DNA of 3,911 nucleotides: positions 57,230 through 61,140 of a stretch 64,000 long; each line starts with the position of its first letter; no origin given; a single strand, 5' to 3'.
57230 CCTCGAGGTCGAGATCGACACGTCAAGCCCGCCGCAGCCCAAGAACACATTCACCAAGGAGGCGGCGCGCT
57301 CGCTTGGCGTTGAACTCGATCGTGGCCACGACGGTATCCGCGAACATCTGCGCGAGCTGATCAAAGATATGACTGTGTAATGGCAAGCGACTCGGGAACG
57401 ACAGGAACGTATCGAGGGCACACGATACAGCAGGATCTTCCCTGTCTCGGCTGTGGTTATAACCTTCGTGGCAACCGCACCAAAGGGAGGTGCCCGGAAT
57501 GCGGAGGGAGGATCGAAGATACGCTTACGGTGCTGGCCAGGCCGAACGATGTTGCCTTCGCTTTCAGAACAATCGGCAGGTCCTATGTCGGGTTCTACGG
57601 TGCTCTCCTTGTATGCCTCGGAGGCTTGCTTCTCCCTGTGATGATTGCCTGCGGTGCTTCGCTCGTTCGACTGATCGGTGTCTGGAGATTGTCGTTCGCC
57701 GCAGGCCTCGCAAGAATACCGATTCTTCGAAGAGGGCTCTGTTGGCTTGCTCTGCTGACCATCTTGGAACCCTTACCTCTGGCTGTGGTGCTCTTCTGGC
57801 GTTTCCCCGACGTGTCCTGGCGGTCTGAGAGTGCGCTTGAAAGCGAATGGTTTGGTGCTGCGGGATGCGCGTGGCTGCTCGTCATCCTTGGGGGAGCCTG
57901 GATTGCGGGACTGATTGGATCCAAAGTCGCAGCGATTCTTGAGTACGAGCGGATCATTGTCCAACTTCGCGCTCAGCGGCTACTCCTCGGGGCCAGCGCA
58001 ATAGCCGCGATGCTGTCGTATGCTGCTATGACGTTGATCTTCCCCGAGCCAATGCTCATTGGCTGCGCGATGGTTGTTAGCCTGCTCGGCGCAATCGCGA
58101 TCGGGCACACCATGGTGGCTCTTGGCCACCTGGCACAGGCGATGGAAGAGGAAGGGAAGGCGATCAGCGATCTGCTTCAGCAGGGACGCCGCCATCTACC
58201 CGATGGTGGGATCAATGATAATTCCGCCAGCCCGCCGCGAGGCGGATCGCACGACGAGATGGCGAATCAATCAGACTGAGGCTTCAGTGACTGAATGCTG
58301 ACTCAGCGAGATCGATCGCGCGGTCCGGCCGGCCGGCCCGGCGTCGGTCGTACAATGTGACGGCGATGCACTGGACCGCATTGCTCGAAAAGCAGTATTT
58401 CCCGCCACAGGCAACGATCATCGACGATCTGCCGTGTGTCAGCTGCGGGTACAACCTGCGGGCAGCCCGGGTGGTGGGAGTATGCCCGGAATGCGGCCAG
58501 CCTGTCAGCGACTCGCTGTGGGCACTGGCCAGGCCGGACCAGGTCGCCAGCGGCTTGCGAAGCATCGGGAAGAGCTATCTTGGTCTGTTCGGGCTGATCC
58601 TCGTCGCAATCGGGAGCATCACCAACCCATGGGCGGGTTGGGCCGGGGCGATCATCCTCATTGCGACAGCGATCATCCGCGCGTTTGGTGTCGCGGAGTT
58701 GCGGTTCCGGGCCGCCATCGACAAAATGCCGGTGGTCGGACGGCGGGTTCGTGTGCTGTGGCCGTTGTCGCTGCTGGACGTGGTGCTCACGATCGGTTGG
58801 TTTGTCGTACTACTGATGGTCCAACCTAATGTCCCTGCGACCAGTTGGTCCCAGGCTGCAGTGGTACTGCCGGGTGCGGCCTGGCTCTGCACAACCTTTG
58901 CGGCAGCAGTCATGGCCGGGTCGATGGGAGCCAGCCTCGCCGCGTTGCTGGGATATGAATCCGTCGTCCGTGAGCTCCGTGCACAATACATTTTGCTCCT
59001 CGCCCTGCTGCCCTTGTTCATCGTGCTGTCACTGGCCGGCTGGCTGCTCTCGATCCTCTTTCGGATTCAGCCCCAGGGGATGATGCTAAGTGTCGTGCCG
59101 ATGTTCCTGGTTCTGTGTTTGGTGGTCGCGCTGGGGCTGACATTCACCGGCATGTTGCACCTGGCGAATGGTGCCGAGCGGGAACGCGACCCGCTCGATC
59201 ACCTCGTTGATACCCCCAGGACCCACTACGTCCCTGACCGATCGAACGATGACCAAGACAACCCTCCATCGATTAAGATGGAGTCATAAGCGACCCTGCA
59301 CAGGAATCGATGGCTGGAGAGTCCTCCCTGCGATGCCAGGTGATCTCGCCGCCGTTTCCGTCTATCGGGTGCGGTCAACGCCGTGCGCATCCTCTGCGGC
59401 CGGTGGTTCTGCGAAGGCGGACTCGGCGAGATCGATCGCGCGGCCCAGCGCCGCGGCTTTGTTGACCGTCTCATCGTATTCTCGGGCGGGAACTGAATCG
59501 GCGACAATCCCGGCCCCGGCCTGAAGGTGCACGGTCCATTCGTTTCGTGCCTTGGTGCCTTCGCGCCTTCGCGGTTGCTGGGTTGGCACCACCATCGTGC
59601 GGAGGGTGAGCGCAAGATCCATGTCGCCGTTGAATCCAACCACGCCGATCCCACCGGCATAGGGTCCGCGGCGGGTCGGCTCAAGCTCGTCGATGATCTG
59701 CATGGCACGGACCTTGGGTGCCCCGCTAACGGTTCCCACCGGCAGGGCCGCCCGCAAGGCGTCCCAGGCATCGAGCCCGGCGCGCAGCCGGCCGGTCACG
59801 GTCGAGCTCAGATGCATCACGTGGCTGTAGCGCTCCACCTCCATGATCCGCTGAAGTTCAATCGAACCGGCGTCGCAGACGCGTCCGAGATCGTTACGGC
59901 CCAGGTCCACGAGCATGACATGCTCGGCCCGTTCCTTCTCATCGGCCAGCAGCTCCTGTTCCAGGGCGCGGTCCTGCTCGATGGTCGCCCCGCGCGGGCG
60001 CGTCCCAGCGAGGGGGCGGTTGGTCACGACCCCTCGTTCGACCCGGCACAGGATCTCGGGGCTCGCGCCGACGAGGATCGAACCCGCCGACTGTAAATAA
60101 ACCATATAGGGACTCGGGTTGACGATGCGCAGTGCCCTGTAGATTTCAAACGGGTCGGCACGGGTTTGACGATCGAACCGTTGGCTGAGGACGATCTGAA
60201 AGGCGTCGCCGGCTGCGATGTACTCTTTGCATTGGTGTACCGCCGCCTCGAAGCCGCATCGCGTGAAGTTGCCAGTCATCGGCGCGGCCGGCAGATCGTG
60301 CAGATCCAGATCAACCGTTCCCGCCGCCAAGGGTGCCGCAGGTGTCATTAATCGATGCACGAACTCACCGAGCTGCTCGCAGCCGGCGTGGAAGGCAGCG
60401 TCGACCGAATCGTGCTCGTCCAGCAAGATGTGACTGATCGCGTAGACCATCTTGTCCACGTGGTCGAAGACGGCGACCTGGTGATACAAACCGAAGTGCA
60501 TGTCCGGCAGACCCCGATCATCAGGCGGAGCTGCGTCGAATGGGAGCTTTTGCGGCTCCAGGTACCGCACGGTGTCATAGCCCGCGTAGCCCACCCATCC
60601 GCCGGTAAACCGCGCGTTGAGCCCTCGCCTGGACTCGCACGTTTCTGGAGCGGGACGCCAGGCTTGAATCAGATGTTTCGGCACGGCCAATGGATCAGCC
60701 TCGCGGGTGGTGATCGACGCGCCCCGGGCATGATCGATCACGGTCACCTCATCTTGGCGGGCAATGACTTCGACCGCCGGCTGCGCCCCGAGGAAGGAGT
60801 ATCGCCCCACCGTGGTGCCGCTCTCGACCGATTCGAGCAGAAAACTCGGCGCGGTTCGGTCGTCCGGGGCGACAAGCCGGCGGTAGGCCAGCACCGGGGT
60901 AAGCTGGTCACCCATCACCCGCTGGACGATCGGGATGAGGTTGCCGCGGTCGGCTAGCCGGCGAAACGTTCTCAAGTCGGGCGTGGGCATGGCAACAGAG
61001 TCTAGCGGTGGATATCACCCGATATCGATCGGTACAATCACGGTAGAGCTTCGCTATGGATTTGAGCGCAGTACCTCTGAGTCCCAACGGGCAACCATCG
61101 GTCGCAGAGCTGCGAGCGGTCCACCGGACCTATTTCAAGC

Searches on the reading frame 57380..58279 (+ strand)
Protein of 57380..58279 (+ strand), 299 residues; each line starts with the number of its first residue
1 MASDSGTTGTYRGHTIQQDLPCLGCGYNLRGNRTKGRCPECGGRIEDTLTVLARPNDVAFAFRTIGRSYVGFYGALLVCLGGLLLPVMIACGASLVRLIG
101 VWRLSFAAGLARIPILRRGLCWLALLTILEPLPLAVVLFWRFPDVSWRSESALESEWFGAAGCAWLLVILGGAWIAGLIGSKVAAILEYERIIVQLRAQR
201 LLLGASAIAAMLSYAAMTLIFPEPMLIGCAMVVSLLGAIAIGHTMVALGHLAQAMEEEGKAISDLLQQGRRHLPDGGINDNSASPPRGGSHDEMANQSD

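Call 87: search_protein_families(library=pfam, proteins=[window:57380-58279:+], max_evalue=0.001)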
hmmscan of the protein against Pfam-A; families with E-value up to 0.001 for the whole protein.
window:57380-58279:+ (299 aa): 1 family
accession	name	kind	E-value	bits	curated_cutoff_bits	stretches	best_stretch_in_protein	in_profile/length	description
PF23455.1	DUF7129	-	0.00031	20.8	30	1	22-46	14-38/45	Domain of unknown function (DUF7129)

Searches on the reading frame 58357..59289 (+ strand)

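Call 87: search_protein_families(library=pfam, proteins=[window:58357-59289:+], max_evalue=0.001)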
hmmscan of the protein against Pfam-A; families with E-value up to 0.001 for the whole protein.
window:58357-59289:+ (310 aa): 1 family
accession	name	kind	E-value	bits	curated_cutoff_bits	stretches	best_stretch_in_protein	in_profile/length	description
PF23455.1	DUF7129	-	0.00055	20.1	30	1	27-51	14-38/45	Domain of unknown function (DUF7129)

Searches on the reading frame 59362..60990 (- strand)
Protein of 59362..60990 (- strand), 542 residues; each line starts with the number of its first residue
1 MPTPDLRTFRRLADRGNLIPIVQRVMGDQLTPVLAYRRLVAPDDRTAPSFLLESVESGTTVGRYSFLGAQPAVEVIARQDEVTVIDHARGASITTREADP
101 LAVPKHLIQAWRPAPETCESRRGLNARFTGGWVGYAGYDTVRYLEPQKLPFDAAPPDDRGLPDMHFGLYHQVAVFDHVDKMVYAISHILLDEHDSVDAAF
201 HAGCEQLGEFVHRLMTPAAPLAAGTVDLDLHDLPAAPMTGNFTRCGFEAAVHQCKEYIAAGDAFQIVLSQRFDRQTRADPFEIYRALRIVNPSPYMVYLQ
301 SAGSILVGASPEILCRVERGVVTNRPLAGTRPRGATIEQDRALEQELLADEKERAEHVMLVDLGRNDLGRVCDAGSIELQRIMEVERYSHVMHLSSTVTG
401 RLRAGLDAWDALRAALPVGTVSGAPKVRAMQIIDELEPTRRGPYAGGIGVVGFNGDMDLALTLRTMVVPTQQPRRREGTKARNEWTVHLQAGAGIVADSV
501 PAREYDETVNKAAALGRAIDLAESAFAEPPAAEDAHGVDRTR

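Call 50: search_protein_families(library=pfam, proteins=[window:59362-60990:-], max_evalue=0.01)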
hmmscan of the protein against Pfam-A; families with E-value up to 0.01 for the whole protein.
window:59362-60990:- (542 aa): 2 families
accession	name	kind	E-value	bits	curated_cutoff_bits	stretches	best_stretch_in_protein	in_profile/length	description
PF00425.24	Chorismate_bind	-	1.1e-87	294.3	27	1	246-511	4-257/257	chorismate binding enzyme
PF04715.19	Anth_synt_I_N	-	1.5e-27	97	23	1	28-183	1-139/140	Anthranilate synthase component I, N terminal region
